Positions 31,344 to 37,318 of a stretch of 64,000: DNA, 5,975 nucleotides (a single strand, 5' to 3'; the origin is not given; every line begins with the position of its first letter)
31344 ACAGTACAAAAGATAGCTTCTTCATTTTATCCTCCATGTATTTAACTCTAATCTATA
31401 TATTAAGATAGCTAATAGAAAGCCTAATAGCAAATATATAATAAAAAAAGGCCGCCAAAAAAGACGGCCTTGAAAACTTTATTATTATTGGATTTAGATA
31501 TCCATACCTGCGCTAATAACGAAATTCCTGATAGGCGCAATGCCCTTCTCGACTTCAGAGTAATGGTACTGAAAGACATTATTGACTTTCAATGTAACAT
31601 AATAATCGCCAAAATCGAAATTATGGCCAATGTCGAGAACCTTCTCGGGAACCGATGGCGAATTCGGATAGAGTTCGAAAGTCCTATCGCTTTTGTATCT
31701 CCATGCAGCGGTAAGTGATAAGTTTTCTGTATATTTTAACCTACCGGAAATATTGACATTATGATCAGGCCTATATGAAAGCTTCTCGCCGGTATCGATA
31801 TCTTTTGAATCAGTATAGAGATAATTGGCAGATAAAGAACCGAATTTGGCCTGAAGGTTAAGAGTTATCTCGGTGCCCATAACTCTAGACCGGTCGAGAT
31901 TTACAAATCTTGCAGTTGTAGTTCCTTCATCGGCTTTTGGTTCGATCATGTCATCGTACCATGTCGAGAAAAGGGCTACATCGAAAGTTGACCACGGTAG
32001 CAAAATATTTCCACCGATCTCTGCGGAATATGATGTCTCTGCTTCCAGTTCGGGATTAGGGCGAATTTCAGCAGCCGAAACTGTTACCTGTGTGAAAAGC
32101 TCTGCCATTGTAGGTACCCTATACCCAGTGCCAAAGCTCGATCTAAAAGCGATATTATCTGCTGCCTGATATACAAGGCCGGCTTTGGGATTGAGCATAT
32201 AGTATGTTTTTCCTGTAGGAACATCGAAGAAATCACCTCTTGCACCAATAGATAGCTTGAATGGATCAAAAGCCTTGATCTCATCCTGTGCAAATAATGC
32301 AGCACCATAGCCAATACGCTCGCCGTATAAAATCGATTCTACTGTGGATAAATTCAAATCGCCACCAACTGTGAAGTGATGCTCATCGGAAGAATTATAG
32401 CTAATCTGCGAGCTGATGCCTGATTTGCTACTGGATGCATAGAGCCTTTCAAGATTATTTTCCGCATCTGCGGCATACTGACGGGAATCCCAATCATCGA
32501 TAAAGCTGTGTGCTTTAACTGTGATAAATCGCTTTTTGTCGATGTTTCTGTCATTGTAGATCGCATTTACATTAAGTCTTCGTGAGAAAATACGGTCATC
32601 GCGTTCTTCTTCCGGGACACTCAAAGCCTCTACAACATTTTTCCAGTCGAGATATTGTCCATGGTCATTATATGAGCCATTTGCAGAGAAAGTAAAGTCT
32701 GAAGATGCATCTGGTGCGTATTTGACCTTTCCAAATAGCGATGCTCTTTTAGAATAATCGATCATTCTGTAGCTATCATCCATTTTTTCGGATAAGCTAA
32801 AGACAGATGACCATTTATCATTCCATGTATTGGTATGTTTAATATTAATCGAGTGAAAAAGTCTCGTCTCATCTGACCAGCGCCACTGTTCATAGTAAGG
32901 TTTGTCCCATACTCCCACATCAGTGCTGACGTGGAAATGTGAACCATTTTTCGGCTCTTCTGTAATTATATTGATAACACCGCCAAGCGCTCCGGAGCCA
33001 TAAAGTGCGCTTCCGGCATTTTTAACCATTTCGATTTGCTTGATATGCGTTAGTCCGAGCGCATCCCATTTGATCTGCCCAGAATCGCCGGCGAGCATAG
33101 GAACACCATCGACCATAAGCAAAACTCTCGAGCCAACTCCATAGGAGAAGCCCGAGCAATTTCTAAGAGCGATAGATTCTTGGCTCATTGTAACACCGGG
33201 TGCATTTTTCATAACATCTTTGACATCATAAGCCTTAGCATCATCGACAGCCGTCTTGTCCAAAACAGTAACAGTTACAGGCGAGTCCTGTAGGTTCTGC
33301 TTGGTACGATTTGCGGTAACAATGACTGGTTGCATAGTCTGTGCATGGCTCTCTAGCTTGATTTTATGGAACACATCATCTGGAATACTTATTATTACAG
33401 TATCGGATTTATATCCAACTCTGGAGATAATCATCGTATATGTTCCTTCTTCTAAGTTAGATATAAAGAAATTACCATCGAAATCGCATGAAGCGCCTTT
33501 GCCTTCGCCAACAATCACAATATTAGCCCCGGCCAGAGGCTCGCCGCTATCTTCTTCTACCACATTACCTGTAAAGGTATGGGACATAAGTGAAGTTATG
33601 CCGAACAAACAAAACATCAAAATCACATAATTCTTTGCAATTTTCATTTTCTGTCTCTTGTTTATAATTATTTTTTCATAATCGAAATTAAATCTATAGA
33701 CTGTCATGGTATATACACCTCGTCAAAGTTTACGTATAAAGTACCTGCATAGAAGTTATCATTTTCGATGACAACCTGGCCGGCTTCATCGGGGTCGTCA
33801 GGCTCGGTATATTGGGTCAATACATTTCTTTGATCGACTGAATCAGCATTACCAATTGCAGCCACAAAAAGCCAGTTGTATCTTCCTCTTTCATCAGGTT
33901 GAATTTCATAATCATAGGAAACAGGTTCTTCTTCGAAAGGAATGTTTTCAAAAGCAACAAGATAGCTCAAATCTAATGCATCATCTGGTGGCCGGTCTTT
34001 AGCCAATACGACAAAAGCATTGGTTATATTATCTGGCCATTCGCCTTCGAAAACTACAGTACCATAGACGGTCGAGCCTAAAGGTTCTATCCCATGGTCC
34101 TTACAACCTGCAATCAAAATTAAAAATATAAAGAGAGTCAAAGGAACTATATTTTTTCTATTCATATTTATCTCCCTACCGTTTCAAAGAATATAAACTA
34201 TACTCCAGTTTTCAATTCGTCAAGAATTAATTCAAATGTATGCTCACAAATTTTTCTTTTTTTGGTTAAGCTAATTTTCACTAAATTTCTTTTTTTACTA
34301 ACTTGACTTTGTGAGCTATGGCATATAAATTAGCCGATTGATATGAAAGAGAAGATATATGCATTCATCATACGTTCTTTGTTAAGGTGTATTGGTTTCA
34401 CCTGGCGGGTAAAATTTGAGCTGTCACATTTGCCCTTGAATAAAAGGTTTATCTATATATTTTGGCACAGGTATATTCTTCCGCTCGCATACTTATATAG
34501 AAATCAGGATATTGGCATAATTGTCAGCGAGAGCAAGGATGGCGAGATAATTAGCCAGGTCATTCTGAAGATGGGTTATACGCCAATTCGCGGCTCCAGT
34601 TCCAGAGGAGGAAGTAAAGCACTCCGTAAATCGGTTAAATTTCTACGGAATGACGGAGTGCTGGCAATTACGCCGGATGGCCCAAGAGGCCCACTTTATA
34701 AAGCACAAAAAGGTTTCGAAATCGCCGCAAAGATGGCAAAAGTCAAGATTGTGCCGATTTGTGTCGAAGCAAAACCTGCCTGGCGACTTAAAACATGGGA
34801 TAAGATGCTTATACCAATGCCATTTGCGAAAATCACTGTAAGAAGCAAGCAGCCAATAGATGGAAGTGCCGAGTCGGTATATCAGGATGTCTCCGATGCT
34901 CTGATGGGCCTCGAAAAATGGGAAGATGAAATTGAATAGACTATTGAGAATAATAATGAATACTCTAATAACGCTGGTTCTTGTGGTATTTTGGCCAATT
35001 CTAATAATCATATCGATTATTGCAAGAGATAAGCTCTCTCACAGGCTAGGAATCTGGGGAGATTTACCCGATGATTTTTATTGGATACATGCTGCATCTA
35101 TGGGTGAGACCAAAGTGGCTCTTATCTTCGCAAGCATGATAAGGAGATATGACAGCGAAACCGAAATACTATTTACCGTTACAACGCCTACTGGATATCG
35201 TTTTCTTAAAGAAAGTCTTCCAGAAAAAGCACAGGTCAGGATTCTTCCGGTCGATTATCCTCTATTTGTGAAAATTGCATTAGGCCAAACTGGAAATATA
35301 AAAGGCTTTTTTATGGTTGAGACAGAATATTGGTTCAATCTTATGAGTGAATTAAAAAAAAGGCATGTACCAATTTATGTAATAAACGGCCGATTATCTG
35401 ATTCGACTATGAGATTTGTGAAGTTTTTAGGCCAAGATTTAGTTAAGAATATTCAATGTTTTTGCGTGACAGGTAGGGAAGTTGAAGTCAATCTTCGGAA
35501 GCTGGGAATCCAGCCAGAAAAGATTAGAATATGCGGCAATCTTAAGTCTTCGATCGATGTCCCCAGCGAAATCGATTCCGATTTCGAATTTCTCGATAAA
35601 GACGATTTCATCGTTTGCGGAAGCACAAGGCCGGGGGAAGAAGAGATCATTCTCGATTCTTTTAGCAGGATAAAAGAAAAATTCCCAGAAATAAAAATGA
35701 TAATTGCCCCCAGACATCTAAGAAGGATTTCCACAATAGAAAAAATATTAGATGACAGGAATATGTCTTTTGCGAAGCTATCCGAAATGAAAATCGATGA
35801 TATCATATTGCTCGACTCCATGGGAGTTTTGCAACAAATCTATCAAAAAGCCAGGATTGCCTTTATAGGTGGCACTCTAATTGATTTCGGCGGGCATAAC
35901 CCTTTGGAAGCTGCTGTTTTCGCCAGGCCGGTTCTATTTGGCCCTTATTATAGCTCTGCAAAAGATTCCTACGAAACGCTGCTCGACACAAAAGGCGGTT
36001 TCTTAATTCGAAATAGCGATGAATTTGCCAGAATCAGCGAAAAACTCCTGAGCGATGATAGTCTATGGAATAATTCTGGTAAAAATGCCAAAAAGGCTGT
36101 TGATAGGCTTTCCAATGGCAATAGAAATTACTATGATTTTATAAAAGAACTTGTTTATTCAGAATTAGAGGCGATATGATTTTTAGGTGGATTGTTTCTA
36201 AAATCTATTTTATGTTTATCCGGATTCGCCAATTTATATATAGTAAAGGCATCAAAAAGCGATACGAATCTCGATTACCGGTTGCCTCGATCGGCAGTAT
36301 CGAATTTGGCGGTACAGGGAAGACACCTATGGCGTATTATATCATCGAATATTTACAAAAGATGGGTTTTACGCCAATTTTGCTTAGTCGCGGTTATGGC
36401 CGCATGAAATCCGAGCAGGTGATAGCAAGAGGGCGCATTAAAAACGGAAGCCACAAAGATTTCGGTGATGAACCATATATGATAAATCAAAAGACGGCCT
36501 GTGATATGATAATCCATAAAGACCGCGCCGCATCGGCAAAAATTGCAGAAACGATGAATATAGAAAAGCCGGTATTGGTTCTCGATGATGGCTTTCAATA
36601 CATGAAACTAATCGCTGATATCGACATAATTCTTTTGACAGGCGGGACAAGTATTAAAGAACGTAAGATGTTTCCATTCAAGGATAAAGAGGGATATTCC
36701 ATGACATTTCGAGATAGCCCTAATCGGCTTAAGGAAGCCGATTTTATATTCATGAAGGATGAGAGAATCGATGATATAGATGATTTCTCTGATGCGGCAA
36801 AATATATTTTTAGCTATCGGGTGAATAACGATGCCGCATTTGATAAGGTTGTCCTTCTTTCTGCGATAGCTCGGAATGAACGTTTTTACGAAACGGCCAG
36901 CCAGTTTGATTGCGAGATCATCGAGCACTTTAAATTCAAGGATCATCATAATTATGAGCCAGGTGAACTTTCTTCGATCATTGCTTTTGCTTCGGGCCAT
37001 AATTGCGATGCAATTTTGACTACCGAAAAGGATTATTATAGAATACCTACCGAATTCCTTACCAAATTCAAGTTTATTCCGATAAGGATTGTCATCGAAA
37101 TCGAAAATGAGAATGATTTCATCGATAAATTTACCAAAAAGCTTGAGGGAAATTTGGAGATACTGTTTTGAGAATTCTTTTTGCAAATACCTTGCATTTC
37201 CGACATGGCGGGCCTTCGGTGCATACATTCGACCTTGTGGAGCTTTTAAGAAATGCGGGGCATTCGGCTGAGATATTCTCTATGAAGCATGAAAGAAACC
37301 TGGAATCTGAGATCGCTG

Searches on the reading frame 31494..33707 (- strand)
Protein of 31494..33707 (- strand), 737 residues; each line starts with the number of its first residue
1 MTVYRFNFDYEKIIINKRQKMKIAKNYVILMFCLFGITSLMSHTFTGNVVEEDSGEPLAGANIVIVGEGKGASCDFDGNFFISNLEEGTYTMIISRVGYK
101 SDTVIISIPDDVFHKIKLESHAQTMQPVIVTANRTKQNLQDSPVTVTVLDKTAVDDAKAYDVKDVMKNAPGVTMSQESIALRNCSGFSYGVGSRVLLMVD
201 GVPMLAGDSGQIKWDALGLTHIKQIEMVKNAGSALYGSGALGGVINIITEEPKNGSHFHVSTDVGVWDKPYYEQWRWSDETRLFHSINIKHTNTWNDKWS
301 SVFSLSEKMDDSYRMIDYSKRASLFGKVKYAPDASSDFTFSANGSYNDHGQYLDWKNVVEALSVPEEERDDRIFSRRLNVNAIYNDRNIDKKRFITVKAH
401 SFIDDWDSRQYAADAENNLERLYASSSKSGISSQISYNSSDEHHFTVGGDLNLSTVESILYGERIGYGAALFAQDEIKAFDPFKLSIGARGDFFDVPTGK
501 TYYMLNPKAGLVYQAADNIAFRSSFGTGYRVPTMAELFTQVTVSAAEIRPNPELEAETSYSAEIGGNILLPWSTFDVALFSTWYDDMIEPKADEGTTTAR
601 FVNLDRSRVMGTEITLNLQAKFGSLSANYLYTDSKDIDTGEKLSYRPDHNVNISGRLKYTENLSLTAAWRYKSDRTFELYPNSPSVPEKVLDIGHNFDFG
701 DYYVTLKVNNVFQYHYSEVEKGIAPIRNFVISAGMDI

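Call 16: search_protein_families(library=pfam, proteins=[window:31494-33707:-], max_evalue=0.001)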
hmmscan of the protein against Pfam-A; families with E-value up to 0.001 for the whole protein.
window:31494-33707:- (737 aa): 5 families
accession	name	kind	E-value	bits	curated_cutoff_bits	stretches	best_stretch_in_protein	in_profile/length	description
PF00593.30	TonB_dep_Rec_b-barrel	-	1.8e-39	137.2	27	1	327-711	66-436/436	TonB dependent receptor-like, beta-barrel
PF13715.12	CarbopepD_reg_2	-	1.3e-18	67.2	32.2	1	46-130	2-88/88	CarboxypepD_reg-like domain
PF07715.20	Plug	-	4.2e-18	66.3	23.9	1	139-244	2-107/107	TonB-dependent Receptor Plug Domain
PF13620.12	CarboxypepD_reg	-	7.8e-12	45.8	32.3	1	45-107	2-68/82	Carboxypeptidase regulatory-like domain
PF09430.16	EMC7_beta-sandw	-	5.2e-05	23.9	26.6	1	71-152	22-100/122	ER membrane protein complex subunit 7, beta-sandwich domain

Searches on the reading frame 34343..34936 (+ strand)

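Call 16: search_protein_families(library=pfam, proteins=[window:34343-34936:+], max_evalue=0.001)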
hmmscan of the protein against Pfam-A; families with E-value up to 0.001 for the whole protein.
window:34343-34936:+ (198 aa): 2 families
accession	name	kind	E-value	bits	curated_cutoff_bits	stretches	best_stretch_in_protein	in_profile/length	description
PF04028.18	DUF374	-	2.3e-26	91.6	26.8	1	50-117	1-68/69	Domain of unknown function (DUF374)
PF01553.26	Acyltransferase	-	0.00054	20.2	23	1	28-141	8-131/132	Acyltransferase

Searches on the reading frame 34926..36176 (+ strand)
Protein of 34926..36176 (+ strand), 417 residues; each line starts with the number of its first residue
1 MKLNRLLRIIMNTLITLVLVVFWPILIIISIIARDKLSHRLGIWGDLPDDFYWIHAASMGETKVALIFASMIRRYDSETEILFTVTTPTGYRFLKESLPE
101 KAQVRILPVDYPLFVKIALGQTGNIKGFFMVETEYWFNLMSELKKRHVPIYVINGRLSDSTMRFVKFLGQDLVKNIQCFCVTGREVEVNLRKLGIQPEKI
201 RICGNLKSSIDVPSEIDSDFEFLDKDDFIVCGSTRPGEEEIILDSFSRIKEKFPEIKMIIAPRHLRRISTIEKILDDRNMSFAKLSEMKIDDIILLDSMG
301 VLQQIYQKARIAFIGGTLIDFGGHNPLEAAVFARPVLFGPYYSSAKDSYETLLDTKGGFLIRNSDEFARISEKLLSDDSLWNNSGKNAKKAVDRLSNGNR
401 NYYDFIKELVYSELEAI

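Call 16: search_protein_families(library=pfam, proteins=[window:34926-36176:+], max_evalue=0.001)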
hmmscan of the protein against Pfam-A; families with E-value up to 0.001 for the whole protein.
window:34926-36176:+ (417 aa): 2 families
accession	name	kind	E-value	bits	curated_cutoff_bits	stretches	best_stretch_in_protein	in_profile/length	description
PF04413.22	Glycos_transf_N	-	1.2e-38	132.9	23.9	1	37-208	3-177/179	3-Deoxy-D-manno-octulosonic-acid transferase (kdotransferase)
PF00534.26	Glycos_transf_1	-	0.00045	20.2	26.4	0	242-390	33-171/172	Glycosyl transferases group 1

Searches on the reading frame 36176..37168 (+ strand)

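Call 16: search_protein_families(library=pfam, proteins=[window:36176-37168:+], max_evalue=0.001)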
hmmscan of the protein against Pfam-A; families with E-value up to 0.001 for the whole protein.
window:36176-37168:+ (331 aa): 1 family
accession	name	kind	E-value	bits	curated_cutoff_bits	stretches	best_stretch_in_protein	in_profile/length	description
PF02606.20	LpxK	-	1e-60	206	27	1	5-323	6-327/328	Tetraacyldisaccharide-1-P 4'-kinase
